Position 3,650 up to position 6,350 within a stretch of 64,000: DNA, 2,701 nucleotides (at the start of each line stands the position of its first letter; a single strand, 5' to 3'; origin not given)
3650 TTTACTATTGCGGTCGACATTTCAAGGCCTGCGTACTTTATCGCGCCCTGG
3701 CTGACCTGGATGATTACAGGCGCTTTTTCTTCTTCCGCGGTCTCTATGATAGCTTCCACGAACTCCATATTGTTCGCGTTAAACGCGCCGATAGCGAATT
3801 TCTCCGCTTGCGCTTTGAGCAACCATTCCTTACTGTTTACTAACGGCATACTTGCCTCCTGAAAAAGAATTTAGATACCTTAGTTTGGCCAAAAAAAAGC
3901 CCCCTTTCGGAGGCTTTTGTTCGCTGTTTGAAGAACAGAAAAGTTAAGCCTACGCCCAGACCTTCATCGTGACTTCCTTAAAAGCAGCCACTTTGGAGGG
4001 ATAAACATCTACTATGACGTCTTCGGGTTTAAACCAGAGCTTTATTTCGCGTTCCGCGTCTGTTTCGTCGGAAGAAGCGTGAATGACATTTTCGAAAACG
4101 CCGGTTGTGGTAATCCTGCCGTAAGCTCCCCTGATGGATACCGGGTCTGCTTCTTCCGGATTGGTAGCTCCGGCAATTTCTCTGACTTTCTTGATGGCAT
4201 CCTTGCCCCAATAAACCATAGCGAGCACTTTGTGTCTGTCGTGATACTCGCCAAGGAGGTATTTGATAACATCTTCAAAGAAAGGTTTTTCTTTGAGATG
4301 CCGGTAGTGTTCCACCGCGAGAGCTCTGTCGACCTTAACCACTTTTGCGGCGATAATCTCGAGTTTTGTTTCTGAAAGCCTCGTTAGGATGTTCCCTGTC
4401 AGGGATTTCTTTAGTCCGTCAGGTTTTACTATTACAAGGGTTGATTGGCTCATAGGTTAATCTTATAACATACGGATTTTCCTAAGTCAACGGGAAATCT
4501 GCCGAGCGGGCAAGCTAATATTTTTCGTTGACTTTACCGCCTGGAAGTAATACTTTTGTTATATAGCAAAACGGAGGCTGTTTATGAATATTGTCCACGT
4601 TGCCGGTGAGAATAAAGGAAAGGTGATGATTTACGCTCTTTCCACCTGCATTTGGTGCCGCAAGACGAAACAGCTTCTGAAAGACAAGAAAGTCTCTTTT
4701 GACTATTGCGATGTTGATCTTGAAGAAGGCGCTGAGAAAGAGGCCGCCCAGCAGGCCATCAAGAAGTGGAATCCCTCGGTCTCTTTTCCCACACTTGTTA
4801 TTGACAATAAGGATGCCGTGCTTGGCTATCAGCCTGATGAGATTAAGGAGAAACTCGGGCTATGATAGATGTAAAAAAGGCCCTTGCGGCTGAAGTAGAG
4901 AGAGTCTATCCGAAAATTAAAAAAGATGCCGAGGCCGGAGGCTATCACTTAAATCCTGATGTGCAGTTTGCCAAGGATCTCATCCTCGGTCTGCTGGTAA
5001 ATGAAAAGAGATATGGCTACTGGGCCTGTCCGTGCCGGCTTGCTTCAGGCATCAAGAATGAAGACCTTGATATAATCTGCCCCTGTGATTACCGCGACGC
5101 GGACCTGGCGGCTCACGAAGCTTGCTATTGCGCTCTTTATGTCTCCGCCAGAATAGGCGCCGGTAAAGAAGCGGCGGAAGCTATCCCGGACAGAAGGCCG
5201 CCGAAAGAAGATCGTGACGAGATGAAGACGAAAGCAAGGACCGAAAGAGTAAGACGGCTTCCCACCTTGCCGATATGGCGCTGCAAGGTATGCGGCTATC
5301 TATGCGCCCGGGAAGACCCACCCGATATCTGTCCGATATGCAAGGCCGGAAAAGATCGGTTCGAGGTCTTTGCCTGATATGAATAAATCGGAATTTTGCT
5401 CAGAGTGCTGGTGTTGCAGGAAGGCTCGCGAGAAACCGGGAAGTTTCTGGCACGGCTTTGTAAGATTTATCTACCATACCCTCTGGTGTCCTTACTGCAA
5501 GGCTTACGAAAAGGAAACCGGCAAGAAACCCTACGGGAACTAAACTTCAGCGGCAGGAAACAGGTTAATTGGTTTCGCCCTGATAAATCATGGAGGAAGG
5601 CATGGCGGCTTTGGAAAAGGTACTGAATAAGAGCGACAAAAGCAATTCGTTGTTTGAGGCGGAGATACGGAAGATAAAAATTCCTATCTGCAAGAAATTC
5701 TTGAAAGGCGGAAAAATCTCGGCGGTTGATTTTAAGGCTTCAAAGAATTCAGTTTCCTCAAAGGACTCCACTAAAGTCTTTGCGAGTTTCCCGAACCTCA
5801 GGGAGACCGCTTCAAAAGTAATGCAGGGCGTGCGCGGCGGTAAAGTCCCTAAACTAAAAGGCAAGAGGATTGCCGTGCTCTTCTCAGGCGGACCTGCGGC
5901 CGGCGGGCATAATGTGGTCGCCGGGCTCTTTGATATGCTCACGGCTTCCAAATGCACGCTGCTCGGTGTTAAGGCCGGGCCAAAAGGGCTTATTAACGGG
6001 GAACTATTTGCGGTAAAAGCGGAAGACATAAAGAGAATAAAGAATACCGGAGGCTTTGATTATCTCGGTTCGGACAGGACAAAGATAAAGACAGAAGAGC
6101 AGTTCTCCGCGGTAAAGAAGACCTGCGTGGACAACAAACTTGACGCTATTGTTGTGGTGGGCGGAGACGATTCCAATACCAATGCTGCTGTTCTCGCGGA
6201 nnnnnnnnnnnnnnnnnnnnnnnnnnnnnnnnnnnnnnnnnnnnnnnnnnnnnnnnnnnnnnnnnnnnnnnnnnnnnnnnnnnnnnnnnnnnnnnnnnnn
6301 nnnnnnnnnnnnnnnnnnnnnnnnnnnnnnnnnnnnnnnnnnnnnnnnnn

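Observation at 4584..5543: Compact thiol-redox cassette: Grx-like protein, FTR-like catalytic subunit fused to rubredoxin, and a hidden Cys-rich sORF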

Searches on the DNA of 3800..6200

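Call 58: search_rna_families(source=window, start=3800, end=6200, threshold=evalue, max_evalue=1)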
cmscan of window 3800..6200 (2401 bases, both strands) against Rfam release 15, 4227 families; matches with E-value up to 1: 1.
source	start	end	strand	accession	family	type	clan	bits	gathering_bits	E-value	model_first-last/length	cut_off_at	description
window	3890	3951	-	RF01859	Phe_leader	Cis-reg; leader;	-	25.5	55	0.22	1-125/125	no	Phenylalanine leader peptide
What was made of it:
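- There is no Rfam match (call 58).
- Tried and rejected: There is no Rfam match in 3800-6200 (call 58).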

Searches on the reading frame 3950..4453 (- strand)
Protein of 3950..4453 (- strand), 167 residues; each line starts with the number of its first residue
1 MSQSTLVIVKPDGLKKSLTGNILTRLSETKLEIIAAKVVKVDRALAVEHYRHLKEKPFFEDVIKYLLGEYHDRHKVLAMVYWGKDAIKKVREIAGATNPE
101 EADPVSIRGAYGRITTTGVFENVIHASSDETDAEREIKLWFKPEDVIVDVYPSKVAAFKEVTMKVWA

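Call 3: search_protein_families(library=pfam, proteins=[window:3950-4453:-], max_evalue=1)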
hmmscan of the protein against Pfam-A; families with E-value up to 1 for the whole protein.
window:3950-4453:- (167 aa): 3 families
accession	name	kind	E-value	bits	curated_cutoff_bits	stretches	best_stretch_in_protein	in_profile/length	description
PF00334.24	NDK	-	4.6e-40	137.1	27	1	3-145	1-134/135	Nucleoside diphosphate kinase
PF25179.1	LMF1_C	-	0.11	12.9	34.2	0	109-146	6-43/139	Lipase maturation factor C-terminal domain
PF08602.15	Mgr1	-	0.15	11.4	25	1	19-66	154-197/377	Mgr1-like, i-AAA protease complex subunit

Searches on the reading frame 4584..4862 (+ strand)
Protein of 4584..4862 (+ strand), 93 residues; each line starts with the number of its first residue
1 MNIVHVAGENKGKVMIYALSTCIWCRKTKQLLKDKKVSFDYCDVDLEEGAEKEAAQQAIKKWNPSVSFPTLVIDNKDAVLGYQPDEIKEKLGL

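Call 3: search_protein_families(library=pfam, proteins=[window:4584-4862:+], max_evalue=1)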
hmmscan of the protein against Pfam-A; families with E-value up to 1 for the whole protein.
window:4584-4862:+ (93 aa): 7 families
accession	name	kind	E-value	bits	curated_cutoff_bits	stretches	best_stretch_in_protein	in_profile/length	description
PF00462.30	Glutaredoxin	-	8e-14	52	22.9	1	14-76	1-58/60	Glutaredoxin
PF13409.12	GST_N_2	-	2.9e-05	25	25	1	21-79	1-57/70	Glutathione S-transferase, N-terminal domain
PF13098.12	Thioredoxin_2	-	0.00034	21.4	27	1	7-87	2-99/104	Thioredoxin-like domain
PF13417.12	GST_N_3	-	0.0006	20.5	22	1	17-77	2-55/75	Glutathione S-transferase, N-terminal domain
PF02798.26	GST_N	-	0.11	13.3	20.9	1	16-76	5-62/76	Glutathione S-transferase, N-terminal domain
PF14354.12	Lar_restr_allev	-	0.14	12.8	28.6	1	19-63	3-55/58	Restriction alleviation protein Lar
PF06018.20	CodY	-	0.14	12.1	29.5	0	9-43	42-76/177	CodY GAF-like domain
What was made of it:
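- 4584..4865 (+): Glutaredoxin-like protein, 93 aa, active site C22-I-W-C25. It is the cognate disulfide carrier of FDR. Pfam PF00462 E = 8e-14 (call 3).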

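Call 4: search_protein_families(library=ncbifam, proteins=[window:4584-4862:+], max_evalue=1)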
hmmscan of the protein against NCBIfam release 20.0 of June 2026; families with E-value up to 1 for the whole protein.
window:4584-4862:+ (93 aa): 24 families
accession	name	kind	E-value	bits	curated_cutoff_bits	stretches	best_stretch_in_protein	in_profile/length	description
TIGR02196.1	GlrX_YruB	hypoth_equivalog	5.4e-14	52.4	88.55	1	13-91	1-73/74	glutaredoxin-like protein, YruB-family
TIGR02194.1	GlrX_NrdH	subfamily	1.2e-08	35.1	85.75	1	14-89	1-70/72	glutaredoxin-like protein NrdH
TIGR02181.1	GRX_bact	equivalog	3.6e-08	33.5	90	1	14-76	1-59/80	glutaredoxin 3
TIGR02180.1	GRX_euk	equivalog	1.3e-07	31.7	87.25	1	14-76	1-63/84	glutaredoxin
NF041212.1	Uxx_star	subfamily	3.7e-06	27.1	66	1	14-56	1-43/70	Uxx-star family glutaredoxin-like (seleno)protein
NF007923.0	PRK10638.1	equivalog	5.5e-06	26.3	129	1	13-54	3-44/83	glutaredoxin 3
TIGR01617.1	arsC_related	subfamily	3e-05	24.3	75.05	1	15-61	2-47/117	Spx/MgsR family RNA polymerase-binding regulatory protein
NF008401.0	PRK11200.1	equivalog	5.9e-05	23.2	84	1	14-82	3-72/87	GrxA family glutaredoxin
NF002459.0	PRK01655.1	subfamily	8.4e-05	22.6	123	2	41-89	66-112/132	transcriptional regulator Spx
TIGR02200.1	GlrX_actino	hypoth_equivalog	0.00023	21.5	89.5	1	13-53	1-41/77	mycoredoxin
NF009885.0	PRK13344.1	equivalog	0.00026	20.9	152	1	14-48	2-36/132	transcriptional regulator Spx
NF045501.1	HUGP_GUXX-star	exception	0.00027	20.5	325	1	10-76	163-225/236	HUGP/GUXX-star fusion selenoprotein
NF007657.0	PRK10329.1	equivalog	0.00045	20.2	131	1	13-61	2-50/81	glutaredoxin-like protein NrdH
NF041114.2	gluta_UXX_star_1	equivalog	0.0018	18.5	72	1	14-75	1-58/70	UXX-star selenoprotein family 1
NF007016.1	PRK09481.1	equivalog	0.0023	17.4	314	1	9-74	5-64/209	stringent starvation protein SspA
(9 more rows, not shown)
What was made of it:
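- On FDR-associated glutaredoxin-like protein (Methanosarcina Grx/NrdH-like type): 52.4 bits against a cut-off of 88.55, and 35.1 against 85.75 (call 4).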

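Call 70: search_solved_structures(query=window:4584-4862:+, max_evalue=0.001)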
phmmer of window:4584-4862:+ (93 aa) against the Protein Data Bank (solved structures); distinct sequences matched with E-value up to 0.001: 14.
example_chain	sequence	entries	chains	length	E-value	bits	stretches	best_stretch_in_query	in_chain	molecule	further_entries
3nzn_A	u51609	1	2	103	1.2e-28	102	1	5-92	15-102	Glutaredoxin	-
5cax_A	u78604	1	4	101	7.2e-26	93.2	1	5-92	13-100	Glutaredoxin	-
7pwe_A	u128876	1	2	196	8.2e-12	48.2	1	13-93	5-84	Ferredoxin-thioredoxin reductase subunit B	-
3ic4_A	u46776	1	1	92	1.1e-09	41.4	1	11-90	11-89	Glutaredoxin (Grx-1)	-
7c10_A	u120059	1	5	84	3e-05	27.2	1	13-93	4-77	Glutaredoxin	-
4mjc_A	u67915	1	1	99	0.00021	24.5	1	11-75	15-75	Probable glutaredoxin ssr2061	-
3qmx_A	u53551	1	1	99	0.00021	24.5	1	11-75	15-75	Glutaredoxin A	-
4mjb_A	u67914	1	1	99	0.00021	24.5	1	11-75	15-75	Probable glutaredoxin ssr2061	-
4mja_A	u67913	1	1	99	0.00021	24.5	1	11-75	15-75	Probable glutaredoxin ssr2061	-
4mje_A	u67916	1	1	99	0.0004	23.6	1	11-75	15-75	Probable glutaredoxin ssr2061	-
3zit_A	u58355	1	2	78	0.00067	22.9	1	13-91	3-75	THIOREDOXIN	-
5w1j_A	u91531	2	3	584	0.00067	22.9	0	10-89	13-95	Thioredoxin glutathione reductase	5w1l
5w1l_A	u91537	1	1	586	0.00068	22.9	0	10-89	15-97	Thioredoxin glutathione reductase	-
7c12_A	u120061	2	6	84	0.0008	22.6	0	13-93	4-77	Glutaredoxin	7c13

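Call 81: search_solved_structures(query=window:4584-4862:+, max_evalue=1e-10, show_alignments=3)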
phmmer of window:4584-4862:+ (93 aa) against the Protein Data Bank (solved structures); distinct sequences matched with E-value up to 1e-10: 3.
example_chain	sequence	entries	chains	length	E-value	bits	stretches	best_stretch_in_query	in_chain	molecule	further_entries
3nzn_A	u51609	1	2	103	1.2e-28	102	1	5-92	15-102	Glutaredoxin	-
5cax_A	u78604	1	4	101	7.2e-26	93.2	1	5-92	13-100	Glutaredoxin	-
7pwe_A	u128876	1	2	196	8.2e-12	48.2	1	13-93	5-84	Ferredoxin-thioredoxin reductase subunit B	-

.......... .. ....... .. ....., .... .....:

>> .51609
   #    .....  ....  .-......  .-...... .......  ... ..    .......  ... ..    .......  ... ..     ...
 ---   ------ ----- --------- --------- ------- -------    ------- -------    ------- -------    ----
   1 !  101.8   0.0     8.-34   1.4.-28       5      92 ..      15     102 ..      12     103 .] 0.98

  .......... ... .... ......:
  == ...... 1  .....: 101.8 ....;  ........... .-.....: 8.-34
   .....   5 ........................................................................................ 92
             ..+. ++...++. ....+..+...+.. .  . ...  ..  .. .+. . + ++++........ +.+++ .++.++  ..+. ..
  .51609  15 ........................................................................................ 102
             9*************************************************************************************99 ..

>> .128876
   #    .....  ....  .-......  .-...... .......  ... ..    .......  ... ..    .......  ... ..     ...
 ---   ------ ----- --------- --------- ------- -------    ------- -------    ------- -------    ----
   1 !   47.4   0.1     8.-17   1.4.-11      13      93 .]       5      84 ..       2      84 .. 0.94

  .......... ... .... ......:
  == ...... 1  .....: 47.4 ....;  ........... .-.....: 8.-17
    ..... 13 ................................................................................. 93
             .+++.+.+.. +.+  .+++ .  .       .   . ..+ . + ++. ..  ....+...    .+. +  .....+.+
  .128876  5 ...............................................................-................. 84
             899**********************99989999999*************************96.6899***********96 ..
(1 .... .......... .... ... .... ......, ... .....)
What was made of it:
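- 4584..4865 (+): PDB 3NZN and 5CAX Methanosarcina 'glutaredoxin' at E = 1e-28 and 7e-26, both with CVWC (calls 70, 81).
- On FDR-associated glutaredoxin-like protein (Methanosarcina Grx/NrdH-like type): E = 1e-28 to PDB 3NZN (call 81) Fusion in 7PWE (call 81)
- Methanosarcina Grx structures match at E = 1e-28 (call 81).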
